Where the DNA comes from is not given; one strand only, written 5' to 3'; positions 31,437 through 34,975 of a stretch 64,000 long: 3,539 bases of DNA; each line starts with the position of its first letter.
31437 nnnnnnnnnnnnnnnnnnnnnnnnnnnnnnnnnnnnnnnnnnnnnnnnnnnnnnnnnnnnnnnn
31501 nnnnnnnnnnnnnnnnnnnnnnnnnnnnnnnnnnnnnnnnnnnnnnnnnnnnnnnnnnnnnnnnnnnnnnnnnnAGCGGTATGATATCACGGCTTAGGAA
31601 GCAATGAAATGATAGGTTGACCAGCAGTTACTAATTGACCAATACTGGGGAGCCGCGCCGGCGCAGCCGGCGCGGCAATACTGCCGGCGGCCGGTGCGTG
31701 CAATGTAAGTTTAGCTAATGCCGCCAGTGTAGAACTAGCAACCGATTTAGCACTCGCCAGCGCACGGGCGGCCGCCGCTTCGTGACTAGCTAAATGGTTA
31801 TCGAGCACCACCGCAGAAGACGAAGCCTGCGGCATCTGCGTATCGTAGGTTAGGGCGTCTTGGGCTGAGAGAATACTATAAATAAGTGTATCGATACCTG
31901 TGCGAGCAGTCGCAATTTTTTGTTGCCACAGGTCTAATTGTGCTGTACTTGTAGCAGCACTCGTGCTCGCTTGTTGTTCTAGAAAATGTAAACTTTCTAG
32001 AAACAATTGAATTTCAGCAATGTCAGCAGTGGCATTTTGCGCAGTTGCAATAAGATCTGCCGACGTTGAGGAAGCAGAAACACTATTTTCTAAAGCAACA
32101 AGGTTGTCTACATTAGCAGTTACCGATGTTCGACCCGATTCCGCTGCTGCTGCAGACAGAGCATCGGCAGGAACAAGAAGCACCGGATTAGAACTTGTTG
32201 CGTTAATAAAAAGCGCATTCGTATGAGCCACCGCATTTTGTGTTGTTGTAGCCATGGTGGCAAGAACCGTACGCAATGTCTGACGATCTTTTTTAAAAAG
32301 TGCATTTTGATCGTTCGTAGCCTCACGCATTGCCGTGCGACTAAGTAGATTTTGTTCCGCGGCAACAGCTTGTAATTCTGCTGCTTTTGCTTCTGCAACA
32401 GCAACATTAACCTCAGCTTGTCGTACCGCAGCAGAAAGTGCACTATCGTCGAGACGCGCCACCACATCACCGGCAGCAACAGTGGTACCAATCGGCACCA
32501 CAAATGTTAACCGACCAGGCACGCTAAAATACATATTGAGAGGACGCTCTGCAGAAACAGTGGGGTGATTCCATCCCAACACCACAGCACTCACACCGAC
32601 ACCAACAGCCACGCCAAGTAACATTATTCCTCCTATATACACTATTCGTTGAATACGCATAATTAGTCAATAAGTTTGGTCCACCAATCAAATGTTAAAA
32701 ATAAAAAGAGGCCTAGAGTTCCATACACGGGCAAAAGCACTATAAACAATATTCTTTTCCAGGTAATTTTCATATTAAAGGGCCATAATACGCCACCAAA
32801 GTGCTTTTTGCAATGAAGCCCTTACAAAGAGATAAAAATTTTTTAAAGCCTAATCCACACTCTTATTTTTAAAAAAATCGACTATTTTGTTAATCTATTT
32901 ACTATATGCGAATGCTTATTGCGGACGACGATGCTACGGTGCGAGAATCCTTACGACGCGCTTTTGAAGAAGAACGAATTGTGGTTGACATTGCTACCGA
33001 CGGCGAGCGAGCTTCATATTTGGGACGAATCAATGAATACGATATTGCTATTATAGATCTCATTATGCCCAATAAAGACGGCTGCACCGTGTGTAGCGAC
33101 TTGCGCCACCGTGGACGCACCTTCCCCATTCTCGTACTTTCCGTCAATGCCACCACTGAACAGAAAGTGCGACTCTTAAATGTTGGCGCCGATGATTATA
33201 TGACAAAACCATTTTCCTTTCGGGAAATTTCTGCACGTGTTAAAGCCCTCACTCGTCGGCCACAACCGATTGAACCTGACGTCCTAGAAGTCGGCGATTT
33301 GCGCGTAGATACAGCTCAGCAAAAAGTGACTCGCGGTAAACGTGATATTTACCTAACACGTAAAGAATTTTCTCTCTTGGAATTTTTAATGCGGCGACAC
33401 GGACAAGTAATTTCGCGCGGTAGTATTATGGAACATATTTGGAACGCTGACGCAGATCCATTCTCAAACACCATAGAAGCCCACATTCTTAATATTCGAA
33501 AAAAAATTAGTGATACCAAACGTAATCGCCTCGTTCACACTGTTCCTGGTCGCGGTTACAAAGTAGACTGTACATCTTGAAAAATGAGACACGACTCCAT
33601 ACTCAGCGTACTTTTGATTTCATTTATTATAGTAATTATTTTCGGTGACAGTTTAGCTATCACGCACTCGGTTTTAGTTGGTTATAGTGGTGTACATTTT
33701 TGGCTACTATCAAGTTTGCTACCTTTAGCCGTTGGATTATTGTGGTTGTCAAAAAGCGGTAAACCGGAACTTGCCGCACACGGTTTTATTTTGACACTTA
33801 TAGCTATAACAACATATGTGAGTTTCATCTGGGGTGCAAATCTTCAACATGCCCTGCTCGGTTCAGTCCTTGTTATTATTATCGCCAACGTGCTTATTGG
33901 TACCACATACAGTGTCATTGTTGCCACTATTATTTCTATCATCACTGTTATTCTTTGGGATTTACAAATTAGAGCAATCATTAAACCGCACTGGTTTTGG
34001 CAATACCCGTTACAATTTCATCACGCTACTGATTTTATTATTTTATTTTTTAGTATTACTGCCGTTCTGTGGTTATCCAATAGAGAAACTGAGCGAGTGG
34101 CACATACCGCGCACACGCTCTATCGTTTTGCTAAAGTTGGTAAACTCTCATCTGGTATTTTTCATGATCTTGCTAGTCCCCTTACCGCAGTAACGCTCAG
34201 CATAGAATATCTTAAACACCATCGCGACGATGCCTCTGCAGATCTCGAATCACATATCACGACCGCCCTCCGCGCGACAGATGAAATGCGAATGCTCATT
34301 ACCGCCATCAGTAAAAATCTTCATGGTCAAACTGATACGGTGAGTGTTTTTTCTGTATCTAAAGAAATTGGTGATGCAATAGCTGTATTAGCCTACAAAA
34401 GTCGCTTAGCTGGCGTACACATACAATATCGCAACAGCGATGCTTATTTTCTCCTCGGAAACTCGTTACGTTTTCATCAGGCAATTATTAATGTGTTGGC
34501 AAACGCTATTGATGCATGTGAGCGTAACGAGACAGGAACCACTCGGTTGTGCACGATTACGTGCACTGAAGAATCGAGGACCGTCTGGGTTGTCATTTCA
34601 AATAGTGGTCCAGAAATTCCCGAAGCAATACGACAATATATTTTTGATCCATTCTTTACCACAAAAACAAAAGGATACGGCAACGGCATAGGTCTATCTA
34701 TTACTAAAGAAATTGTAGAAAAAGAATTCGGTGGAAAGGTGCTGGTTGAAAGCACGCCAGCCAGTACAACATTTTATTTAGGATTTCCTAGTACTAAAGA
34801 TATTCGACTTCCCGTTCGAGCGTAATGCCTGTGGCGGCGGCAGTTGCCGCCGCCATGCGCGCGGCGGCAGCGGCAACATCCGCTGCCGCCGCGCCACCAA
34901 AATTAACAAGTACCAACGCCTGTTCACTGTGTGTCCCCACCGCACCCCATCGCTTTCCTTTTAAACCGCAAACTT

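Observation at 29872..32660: Five-gene operon pairing MscL (with a zinc-ribbon tail) with an HlyD-like adaptor, a SAM methyltransferase and two tiny membrane proteins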

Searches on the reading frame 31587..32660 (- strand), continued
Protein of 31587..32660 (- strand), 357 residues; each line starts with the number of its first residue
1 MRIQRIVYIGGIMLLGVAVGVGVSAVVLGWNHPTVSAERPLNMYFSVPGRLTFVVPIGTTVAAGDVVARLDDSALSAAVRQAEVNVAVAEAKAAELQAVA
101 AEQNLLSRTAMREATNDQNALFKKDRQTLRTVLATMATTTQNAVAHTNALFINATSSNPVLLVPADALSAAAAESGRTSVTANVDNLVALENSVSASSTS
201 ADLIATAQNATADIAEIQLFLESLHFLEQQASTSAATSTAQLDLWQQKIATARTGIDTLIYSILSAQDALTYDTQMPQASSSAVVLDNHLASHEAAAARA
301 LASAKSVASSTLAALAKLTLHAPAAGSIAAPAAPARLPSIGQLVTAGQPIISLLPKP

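Call 68: search_protein_families(library=pfam, proteins=[P0248, P0249, P0250, P0251, P0252, P0253, P0256, P0258, P0263, P0304], max_evalue=0.001)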
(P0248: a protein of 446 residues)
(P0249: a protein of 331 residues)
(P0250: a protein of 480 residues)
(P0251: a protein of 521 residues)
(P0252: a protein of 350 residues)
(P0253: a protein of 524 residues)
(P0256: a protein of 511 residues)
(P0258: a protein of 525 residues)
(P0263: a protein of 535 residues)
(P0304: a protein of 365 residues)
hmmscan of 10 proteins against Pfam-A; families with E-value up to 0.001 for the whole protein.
P0248 (446 aa): 2 families
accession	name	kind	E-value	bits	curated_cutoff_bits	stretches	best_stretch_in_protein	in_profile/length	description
PF16576.10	HlyD_D23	-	4.3e-13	49.5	30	1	319-440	93-214/214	Barrel-sandwich domain of CusB or HlyD membrane-fusion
PF13437.12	HlyD_3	-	4.7e-12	47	22.2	1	334-430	2-96/106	HlyD family secretion protein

P0249 (331 aa): 0 families

P0250 (480 aa): 2 families
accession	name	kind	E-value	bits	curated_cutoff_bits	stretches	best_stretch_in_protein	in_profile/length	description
PF16576.10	HlyD_D23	-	1.2e-12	48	30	1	350-470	91-213/214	Barrel-sandwich domain of CusB or HlyD membrane-fusion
PF13437.12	HlyD_3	-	6.1e-12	46.6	22.2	1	369-463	2-96/106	HlyD family secretion protein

P0251 (521 aa): 2 families
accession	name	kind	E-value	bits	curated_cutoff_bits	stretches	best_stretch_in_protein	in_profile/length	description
PF13437.12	HlyD_3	-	1.9e-11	45.1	22.2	1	343-434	2-93/106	HlyD family secretion protein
PF16576.10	HlyD_D23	-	3.8e-11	43.1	30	1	339-449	107-214/214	Barrel-sandwich domain of CusB or HlyD membrane-fusion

P0252 (350 aa): 3 families
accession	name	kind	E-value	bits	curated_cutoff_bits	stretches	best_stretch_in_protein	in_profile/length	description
PF16576.10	HlyD_D23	-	5.9e-06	26.1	30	0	264-347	54-140/214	Barrel-sandwich domain of CusB or HlyD membrane-fusion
PF00364.28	Biotin_lipoyl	-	0.0002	21.5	22.1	0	320-346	5-36/73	Biotin-requiring enzyme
PF13437.12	HlyD_3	-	0.00025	22.2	22.2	0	318-349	2-33/106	HlyD family secretion protein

P0253 (524 aa): 2 families
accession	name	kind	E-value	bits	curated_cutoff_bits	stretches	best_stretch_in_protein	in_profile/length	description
PF13437.12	HlyD_3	-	1.1e-11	45.8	22.2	1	347-443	2-96/106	HlyD family secretion protein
PF16576.10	HlyD_D23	-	1.1e-10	41.6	30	1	288-453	56-214/214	Barrel-sandwich domain of CusB or HlyD membrane-fusion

P0256 (511 aa): 3 families
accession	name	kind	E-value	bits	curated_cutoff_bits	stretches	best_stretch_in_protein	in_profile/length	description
PF16576.10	HlyD_D23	-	5.6e-14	52.4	30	1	302-442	78-214/214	Barrel-sandwich domain of CusB or HlyD membrane-fusion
PF13437.12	HlyD_3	-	3.5e-09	37.8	22.2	1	336-426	2-92/106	HlyD family secretion protein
PF12700.13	HlyD_2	-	0.00059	19.1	25.1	0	7-124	13-127/416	HlyD family secretion protein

P0258 (525 aa): 4 families
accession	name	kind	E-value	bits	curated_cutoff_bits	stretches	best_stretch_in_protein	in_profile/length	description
PF13437.12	HlyD_3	-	1.4e-15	58.3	22.2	1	347-444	1-96/106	HlyD family secretion protein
PF16576.10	HlyD_D23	-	6e-13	49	30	1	305-424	58-186/214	Barrel-sandwich domain of CusB or HlyD membrane-fusion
PF00364.28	Biotin_lipoyl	-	4.3e-05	23.7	22.1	0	77-109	12-43/73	Biotin-requiring enzyme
PF13533.13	Biotin_lipoyl_2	-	4.7e-05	23.6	29.8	0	79-103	8-32/32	Biotin-lipoyl like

P0263 (535 aa): 3 families
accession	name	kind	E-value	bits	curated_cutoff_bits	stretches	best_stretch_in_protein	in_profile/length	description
PF13437.12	HlyD_3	-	1.3e-11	45.6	22.2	1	353-456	2-106/106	HlyD family secretion protein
PF16576.10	HlyD_D23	-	1.4e-11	44.5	30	1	297-459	59-214/214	Barrel-sandwich domain of CusB or HlyD membrane-fusion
PF13533.13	Biotin_lipoyl_2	-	9.6e-07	28.9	29.8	1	70-99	3-32/32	Biotin-lipoyl like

P0304 (365 aa): 2 families
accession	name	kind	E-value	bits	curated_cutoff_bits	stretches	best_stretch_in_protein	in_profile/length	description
PF13533.13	Biotin_lipoyl_2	-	8e-08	32.4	29.8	1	62-85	9-32/32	Biotin-lipoyl like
PF00364.28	Biotin_lipoyl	-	6e-05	23.2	22.1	0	59-84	12-36/73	Biotin-requiring enzyme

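Call 69: search_protein_families(library=pfam, proteins=[L005:3-425:+, L006:3-845:+], max_evalue=0.01)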
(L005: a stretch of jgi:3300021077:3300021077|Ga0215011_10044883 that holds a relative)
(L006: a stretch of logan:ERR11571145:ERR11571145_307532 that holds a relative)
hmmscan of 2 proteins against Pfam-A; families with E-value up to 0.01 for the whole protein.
L005:3-425:+ (140 aa): 1 family
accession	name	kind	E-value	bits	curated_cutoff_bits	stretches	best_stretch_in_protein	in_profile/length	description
PF00268.27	Ribonuc_red_sm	-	3.2e-15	56.7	33.6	1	30-94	215-281/281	Ribonucleotide reductase, small chain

L006:3-845:+ (280 aa): 1 family
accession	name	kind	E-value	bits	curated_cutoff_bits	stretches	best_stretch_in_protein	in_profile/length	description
PF00268.27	Ribonuc_red_sm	-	1.4e-48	166.2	33.6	1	1-195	92-281/281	Ribonucleotide reductase, small chain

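Call 76: search_protein_families(library=padloc, proteins=[window:31587-32660:-], max_evalue=0.01)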
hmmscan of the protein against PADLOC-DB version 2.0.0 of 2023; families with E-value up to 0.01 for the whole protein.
window:31587-32660:- (357 aa): 0 families

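Call 80: find_related_loci(query=A1, collection=metagenome_contigs, flank=5000)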
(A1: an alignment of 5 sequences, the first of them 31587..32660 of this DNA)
Query A1 (357 aa) in metagenome_contigs; peptide patterns used: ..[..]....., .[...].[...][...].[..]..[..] (x = any residue, [..] = any of these).
600 stretches matched a pattern (row limit reached: there are more); 2 encode a relative of the query (tblastn E <= 1e-3); 2 distinct loci.
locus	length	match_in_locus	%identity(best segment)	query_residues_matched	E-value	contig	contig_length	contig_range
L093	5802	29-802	39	88-353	7e-44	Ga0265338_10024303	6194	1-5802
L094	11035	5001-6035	37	1-353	4e-56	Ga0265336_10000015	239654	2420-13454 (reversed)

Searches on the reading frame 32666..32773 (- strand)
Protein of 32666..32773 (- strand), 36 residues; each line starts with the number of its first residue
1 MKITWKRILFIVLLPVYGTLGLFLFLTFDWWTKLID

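Call 65: search_protein_families(library=ncbifam, proteins=[window:32666-32773:-], max_evalue=10)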
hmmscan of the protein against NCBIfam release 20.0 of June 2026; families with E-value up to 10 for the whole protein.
seq(36 aa): 0 families

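Call 66: search_protein_families(library=pfam, proteins=[window:32666-32773:-], max_evalue=10)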
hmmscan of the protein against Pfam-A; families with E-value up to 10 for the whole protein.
seq(36 aa): 0 families

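Call 76: search_protein_families(library=padloc, proteins=[window:32666-32773:-], max_evalue=0.01)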
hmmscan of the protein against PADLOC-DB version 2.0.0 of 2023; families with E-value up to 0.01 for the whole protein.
seq(36 aa): 0 families
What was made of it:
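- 32663..32773 (-): Unannotated 36-aa membrane micropeptide gene (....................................). Its stop lies 2 nt before the adaptor ATG. No Pfam, NCBIfam or PADLOC family matches (calls 65, 66, 76).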

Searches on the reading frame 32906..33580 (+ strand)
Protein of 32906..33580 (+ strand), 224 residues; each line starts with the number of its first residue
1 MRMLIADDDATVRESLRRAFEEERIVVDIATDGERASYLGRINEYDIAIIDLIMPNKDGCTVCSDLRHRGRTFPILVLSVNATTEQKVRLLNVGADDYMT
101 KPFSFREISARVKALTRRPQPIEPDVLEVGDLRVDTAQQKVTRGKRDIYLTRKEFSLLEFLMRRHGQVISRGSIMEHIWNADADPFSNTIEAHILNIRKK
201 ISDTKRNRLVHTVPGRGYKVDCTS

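Call 3: search_protein_families(library=pfam, proteins=[window:32906-33580:+], max_evalue=0.1)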
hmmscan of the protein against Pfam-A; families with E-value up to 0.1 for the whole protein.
window:32906-33580:+ (224 aa): 2 families
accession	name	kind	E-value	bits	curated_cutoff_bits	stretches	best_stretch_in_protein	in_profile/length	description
PF00072.30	Response_reg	-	5.3e-25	88.2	30.2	1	4-112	2-110/111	Response regulator receiver domain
PF00486.34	Trans_reg_C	-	7.3e-25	87.3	26.2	1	146-219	2-76/77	Transcriptional regulatory protein, C terminal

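Call 4: search_protein_families(library=ncbifam, proteins=[window:32906-33580:+], max_evalue=0.1)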
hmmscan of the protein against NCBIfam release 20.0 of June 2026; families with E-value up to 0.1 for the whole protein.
window:32906-33580:+ (224 aa): 101 families (the best 25 are shown)
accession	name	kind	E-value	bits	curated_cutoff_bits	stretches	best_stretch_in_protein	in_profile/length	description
NF041734.1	resp_reg_RppA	equivalog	2.7e-57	193.8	250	1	1-220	1-227/229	two-component system response regulator RppA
TIGR01387.1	cztR_silR_copR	subfamily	1.4e-55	188.3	279.2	1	4-219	2-217/218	heavy metal response regulator transcription factor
NF007928.2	PRK10643.1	equivalog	3.4e-50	170.7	330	1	1-219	1-215/216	two-component system response regulator PmrA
TIGR02154.1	PhoB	equivalog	1.6e-48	165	296.2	1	2-220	4-225/226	phosphate regulon transcriptional regulator PhoB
NF045944.1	ResRegRpaBCyano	equivalog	5.4e-48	163.3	330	1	4-220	1-227/229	response regulator transcription factor RpaB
NF007346.1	PRK09836.1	equivalog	1.2e-47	162.6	420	1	1-221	1-222/227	copper/silver response regulator transcription factor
NF045991.1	RespRegCtrARhodob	equivalog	6.9e-46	156.8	350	1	1-219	1-220/224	response regulator transcription factor CtrA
NF040689.1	MtrAB_MtrA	equivalog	1.1e-45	155.6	300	1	3-220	1-218/219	MtrAB system response regulator MtrA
NF008567.0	PRK11517.1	equivalog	1.2e-45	155.6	353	1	1-221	1-219/223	response regulator transcription factor HprR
NF012023.0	PRK15479.1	equivalog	3.8e-44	150.9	337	1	1-223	1-220/224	transcriptional regulator TctD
NF033118.1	vanR-O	exception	5.2e-44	150.4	505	1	1-222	4-222/233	vancomycin resistance response regulator transcription factor VanR-O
NF008078.0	PRK10816.1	equivalog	9e-44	149.6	336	1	1-221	1-221/223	two-component system response regulator PhoP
NF053854.1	RespRegPhoBBctds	equivalog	1e-43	149.3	270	1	3-219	1-223/225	two-component system response regulator PhoB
NF008296.0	PRK11083.1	equivalog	8.8e-40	136.5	273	1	2-220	5-225/228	two-component system response regulator CreB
NF041209.1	resp_regPieR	equivalog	1.6e-38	132.6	450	1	1-223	1-230/231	two component system response regulator PieR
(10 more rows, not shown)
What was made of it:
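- Checked: The divergent OmpR-type two-component system at 32906-34825 is confirmed (calls 3, 4).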

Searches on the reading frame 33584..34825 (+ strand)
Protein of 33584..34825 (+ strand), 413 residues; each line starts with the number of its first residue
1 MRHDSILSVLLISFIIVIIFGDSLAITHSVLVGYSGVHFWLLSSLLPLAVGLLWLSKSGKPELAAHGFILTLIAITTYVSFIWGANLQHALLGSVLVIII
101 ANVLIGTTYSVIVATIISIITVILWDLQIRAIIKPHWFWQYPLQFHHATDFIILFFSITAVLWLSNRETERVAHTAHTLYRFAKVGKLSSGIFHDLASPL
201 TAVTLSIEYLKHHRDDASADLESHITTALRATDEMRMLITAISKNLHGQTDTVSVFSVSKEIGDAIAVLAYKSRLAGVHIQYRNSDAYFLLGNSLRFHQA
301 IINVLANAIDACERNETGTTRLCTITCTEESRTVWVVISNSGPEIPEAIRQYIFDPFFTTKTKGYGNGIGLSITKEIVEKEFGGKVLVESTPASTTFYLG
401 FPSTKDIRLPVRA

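Call 3: search_protein_families(library=pfam, proteins=[window:33584-34825:+], max_evalue=0.1)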
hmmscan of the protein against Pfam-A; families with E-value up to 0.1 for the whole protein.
window:33584-34825:+ (413 aa): 3 families
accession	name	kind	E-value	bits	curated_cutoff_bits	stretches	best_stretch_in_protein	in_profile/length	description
PF02518.31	HATPase_c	-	3.4e-20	73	26.4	1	293-403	2-109/111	Histidine kinase-, DNA gyrase B-, and HSP90-like ATPase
PF14501.12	HATPase_c_5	-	6.8e-08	32.8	22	1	298-390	7-90/102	GHKL domain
PF00512.31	HisKA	-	0.0028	18.1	26.9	1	186-240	3-55/66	His Kinase A (phospho-acceptor) domain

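Call 4: search_protein_families(library=ncbifam, proteins=[window:33584-34825:+], max_evalue=0.1)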
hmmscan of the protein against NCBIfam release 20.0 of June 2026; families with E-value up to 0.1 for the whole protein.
window:33584-34825:+ (413 aa): 72 families (the best 25 are shown)
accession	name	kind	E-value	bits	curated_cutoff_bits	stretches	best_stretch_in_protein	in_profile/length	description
NF008468.0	PRK11360.1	equivalog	2.8e-27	95.3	646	1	160-404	370-609/616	two-component system sensor histidine kinase AtoS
NF010411.0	PRK13837.1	equivalog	2.6e-22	78.7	647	1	168-406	433-678/828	two-component system VirA-like sensor kinase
NF052574.1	HisKinEspCMyxo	equivalog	4.3e-22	78.1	1200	1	180-399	412-633/785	serine histidine kinase EspC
NF047497.1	HK_LIC_12097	equivalog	3e-20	72.3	500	1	180-403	145-366/367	LIC_12097 family sensor histidine kinase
NF041777.1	sens_FixL_Rhizob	equivalog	8.5e-20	70.8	850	1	179-404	256-482/485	sensor protein FixL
NF046020.1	HisKinCckABruc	equivalog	4.1e-19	68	1000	1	181-399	476-703/868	cell cycle histidine kinase CckA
NF007688.0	PRK10364.1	equivalog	1e-18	67.4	479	1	154-403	207-451/460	two-component system sensor histidine kinase ZraS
NF008312.0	PRK11100.1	equivalog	1.4e-18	67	356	1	189-392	260-462/477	two-component system sensor histidine kinase CreC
TIGR02916.1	PEP_his_kin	equivalog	1.7e-18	66.5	300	1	177-396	467-672/679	XrtA/PEP-CTERM system histidine kinase PrsK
NF038348.1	T2SS_HK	subfamily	1.7e-18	66.4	450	1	293-400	468-570/574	histidine kinase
TIGR01386.1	cztS_silS_copS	subfamily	6e-18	65.1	292.55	1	182-402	238-457/457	heavy metal sensor histidine kinase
NF041945.1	LuxN_Vibrio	equivalog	8.4e-18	63.9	1550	1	181-403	458-681/839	quorum-sensing autoinducer 1 sensor kinase/phosphatase LuxN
NF006800.0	PRK09303.1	equivalog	3e-17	62.7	342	1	192-402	158-376/383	histidine kinase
TIGR02938.1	nifL_nitrog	equivalog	3.1e-17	62.2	242.45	1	193-388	284-478/494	nitrogen fixation negative regulator NifL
NF046026.1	HisKinCckACaul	equivalog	2.7e-16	58.8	1000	1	183-398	300-527/678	cell cycle histidine kinase CckA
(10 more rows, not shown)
